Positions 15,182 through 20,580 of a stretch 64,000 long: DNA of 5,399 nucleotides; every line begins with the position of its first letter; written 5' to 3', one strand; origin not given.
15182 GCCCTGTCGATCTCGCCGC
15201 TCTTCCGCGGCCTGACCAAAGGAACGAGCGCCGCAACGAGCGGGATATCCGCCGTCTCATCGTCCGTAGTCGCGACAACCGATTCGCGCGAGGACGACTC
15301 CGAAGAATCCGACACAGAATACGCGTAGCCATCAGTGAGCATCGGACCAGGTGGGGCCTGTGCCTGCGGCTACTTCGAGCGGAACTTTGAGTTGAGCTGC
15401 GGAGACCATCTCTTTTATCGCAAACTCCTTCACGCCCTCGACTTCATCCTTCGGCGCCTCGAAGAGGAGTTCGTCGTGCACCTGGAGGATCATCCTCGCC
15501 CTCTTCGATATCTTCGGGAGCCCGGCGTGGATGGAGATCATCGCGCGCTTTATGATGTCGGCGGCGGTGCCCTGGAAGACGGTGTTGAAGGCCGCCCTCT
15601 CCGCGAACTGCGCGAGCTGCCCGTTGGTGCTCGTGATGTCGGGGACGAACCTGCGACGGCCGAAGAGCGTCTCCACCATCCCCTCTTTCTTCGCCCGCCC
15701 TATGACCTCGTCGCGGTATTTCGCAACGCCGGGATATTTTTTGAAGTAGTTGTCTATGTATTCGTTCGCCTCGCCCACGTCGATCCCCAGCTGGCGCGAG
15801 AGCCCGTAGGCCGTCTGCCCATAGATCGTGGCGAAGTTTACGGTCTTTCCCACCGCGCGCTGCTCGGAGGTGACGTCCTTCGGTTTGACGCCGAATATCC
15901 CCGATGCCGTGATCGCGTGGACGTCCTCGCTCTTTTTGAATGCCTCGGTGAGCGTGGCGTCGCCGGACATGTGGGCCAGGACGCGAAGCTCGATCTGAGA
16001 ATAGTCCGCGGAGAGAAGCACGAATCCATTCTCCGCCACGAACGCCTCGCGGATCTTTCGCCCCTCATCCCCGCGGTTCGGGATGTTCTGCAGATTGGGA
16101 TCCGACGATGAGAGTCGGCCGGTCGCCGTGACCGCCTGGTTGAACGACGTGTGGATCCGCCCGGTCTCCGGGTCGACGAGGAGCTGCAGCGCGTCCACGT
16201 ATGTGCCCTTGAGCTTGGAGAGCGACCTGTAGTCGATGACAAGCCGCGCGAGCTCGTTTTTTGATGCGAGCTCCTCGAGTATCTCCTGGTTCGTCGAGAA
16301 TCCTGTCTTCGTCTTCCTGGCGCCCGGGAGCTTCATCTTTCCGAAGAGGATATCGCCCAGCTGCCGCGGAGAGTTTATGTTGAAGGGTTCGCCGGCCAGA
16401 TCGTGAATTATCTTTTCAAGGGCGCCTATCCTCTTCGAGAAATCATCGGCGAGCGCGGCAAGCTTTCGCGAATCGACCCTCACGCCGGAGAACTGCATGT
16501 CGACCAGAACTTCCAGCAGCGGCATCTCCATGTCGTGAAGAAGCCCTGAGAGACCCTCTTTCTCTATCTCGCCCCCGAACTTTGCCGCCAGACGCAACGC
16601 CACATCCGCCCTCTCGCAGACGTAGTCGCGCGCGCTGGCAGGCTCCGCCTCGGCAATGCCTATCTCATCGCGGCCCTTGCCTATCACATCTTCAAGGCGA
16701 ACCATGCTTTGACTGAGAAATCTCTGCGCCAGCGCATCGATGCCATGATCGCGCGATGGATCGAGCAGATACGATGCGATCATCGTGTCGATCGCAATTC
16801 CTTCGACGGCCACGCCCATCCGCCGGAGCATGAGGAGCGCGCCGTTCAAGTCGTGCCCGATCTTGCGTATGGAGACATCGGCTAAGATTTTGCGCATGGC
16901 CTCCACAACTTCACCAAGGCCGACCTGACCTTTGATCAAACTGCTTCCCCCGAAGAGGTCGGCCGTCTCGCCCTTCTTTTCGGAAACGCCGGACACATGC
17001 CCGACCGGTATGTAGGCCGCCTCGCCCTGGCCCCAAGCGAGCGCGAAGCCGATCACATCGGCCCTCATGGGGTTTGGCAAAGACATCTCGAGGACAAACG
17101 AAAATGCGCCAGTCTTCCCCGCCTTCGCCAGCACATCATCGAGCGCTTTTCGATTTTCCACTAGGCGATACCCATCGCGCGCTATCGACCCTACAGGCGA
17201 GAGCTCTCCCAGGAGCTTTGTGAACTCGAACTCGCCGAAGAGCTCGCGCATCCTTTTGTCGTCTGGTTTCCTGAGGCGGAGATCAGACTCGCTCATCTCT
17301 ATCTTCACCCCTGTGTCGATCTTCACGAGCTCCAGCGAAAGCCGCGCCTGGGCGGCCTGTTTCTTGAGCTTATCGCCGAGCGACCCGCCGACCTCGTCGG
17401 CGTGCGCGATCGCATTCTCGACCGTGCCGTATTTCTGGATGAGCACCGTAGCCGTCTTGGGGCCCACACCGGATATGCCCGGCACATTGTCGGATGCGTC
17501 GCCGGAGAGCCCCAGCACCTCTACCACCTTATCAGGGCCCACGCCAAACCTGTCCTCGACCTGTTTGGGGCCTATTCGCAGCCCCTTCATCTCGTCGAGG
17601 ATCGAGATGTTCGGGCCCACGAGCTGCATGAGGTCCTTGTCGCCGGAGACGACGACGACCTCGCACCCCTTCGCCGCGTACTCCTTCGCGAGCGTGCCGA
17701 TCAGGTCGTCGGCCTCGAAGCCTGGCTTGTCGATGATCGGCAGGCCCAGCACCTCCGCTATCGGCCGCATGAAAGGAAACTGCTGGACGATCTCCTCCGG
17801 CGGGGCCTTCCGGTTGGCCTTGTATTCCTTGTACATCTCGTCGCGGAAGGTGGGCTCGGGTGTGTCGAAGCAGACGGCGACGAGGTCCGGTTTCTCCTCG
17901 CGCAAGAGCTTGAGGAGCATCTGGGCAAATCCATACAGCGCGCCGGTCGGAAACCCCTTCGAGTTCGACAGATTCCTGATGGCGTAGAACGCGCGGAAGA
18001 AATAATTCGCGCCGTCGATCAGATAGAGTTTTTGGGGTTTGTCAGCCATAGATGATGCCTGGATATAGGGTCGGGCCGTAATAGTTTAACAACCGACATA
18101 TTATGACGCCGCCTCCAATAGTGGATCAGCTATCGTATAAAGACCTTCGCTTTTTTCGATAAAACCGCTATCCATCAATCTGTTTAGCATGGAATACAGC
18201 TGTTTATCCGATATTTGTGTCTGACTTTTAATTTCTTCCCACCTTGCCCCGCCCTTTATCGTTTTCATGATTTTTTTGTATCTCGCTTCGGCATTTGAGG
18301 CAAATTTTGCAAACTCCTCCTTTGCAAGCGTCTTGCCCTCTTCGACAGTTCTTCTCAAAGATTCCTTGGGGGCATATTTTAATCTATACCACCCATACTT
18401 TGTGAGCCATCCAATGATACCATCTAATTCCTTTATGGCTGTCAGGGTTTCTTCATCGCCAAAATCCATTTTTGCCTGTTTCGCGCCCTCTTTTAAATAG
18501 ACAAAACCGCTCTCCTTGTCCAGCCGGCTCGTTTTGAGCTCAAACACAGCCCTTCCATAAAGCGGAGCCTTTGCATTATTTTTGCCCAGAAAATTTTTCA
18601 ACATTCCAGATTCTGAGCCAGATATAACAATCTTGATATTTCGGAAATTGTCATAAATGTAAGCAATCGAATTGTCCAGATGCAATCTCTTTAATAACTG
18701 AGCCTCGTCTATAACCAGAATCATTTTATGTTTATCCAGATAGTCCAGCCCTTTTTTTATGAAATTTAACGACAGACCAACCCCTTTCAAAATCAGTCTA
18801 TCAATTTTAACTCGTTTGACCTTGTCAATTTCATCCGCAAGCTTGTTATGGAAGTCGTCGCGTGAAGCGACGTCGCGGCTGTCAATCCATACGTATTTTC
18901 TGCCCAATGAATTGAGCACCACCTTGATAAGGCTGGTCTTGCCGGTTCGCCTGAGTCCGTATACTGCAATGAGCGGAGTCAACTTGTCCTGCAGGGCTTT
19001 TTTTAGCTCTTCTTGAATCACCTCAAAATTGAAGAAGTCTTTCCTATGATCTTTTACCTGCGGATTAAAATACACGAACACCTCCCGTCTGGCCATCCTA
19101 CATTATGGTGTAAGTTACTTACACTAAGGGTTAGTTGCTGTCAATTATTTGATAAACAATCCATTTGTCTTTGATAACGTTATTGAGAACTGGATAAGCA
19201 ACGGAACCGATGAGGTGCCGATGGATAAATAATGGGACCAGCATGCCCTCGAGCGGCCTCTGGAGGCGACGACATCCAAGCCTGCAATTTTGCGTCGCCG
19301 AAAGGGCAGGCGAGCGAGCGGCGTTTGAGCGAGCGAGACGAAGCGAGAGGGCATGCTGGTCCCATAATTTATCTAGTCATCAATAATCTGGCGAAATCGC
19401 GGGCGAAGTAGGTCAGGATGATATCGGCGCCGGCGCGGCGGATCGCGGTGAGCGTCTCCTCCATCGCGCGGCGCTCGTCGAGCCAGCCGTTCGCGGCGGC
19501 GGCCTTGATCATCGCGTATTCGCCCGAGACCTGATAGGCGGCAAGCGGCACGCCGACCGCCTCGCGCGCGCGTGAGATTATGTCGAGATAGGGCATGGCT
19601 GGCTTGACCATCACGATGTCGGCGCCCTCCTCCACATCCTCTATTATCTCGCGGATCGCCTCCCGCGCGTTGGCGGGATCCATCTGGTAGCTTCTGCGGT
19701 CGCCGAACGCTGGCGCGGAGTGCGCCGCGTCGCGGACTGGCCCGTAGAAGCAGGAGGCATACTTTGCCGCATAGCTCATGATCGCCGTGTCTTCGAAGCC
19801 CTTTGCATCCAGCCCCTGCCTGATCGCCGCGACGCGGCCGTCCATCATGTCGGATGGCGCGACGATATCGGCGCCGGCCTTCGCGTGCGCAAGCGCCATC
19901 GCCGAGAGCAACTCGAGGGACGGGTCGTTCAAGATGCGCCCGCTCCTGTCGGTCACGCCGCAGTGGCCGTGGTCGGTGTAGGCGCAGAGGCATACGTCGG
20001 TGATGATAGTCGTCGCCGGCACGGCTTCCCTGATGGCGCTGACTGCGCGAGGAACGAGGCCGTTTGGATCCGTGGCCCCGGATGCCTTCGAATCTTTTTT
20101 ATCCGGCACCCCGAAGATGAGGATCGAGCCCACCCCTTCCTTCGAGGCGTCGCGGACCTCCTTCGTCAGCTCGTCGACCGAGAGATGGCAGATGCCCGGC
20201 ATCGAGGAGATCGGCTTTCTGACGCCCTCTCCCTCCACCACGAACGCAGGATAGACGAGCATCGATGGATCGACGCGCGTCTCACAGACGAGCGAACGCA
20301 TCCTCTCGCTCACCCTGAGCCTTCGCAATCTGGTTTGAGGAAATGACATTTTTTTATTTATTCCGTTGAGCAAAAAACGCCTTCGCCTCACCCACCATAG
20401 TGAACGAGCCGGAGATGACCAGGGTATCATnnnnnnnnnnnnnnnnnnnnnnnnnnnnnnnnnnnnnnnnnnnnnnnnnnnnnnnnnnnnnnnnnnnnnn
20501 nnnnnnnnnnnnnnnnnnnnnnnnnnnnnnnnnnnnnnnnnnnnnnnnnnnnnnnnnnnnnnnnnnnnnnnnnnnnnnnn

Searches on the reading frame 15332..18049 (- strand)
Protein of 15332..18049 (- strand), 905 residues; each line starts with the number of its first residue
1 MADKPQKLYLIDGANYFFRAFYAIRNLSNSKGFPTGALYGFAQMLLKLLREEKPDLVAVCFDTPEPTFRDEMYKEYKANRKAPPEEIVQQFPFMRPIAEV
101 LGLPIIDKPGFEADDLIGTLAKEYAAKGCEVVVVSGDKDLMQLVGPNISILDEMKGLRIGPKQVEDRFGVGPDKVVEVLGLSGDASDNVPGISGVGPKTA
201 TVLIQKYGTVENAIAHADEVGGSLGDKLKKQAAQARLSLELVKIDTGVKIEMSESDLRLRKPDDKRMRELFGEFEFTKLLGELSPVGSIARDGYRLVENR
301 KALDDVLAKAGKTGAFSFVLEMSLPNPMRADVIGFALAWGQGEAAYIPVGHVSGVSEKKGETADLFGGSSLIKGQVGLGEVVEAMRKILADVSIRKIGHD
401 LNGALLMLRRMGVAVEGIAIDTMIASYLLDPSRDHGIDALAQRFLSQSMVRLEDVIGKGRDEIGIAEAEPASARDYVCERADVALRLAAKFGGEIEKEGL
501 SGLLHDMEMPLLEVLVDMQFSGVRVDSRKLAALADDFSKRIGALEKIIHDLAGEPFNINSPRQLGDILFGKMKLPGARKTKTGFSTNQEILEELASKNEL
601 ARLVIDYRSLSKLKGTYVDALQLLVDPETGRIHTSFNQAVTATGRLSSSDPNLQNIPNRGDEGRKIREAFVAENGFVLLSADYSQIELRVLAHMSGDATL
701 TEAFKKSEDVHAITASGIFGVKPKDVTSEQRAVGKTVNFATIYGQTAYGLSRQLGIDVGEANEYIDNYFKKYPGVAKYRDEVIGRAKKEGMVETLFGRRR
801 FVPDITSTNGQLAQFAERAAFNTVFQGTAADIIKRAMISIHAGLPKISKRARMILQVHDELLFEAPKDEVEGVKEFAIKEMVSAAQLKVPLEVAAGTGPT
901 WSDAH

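Call 42: search_protein_families(library=pfam, proteins=[window:15332-18049:-], max_evalue=0.00001)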
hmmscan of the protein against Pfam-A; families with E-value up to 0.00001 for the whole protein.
window:15332-18049:- (905 aa): 5 families
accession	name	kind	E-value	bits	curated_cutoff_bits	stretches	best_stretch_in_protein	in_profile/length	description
PF00476.26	DNA_pol_A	-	1.1e-155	518.8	34.3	1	529-902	3-380/381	DNA polymerase family A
PF02739.22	5_3_exonuc_N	-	5.7e-58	195.7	34.3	1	7-169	1-164/164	5'-3' exonuclease, N-terminal resolvase-like domain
PF01367.25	5_3_exonuc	-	1.1e-27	96.8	40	1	170-264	1-96/97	5'-3' exonuclease, C-terminal SAM fold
PF01612.26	DNA_pol_A_exo1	-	3.9e-13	50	23.6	1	294-494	1-171/173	3'-5' exonuclease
PF22619.2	DNA_polI_exo1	-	2e-12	47.5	27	1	383-460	38-116/140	DNA polymerase I, ribonuclease H-like domain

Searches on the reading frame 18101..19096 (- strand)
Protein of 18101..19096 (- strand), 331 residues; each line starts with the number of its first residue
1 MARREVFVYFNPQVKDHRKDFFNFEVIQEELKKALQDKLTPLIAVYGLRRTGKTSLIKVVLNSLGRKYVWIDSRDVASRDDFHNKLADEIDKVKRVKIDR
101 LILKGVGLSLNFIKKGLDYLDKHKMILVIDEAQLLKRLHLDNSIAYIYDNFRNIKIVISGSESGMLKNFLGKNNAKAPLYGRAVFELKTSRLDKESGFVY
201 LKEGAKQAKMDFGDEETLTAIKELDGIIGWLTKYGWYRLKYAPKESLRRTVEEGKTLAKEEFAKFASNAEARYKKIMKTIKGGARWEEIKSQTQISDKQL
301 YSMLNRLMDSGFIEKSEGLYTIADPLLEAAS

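Call 42: search_protein_families(library=pfam, proteins=[window:18101-19096:-], max_evalue=0.00001)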
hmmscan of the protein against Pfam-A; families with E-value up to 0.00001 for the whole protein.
window:18101-19096:- (331 aa): 4 families
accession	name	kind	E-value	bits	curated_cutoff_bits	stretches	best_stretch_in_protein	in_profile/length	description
PF01637.24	ATPase_2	-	1.8e-13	51.2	33.2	1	25-227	5-218/225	ATPase domain predominantly from Archaea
PF13173.12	AAA_14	-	2.3e-12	47.5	27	1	41-169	3-106/129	AAA domain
PF21100.3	MCM_C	-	5.9e-10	39.3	27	1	269-320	3-61/64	MCM protein C-terminal winged helix-turn-helix domain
PF13401.12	AAA_22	-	8.2e-09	36.3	27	1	42-162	7-124/130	AAA domain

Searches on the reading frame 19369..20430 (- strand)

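Call 42: search_protein_families(library=pfam, proteins=[window:19369-20430:-], max_evalue=0.00001)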
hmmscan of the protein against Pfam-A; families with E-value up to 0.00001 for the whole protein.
window:19369-20430:- (353 aa): 1 family
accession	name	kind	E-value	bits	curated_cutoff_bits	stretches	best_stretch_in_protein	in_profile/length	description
PF00490.27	ALAD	-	4.6e-148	493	24.6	1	33-348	2-316/317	Delta-aminolevulinic acid dehydratase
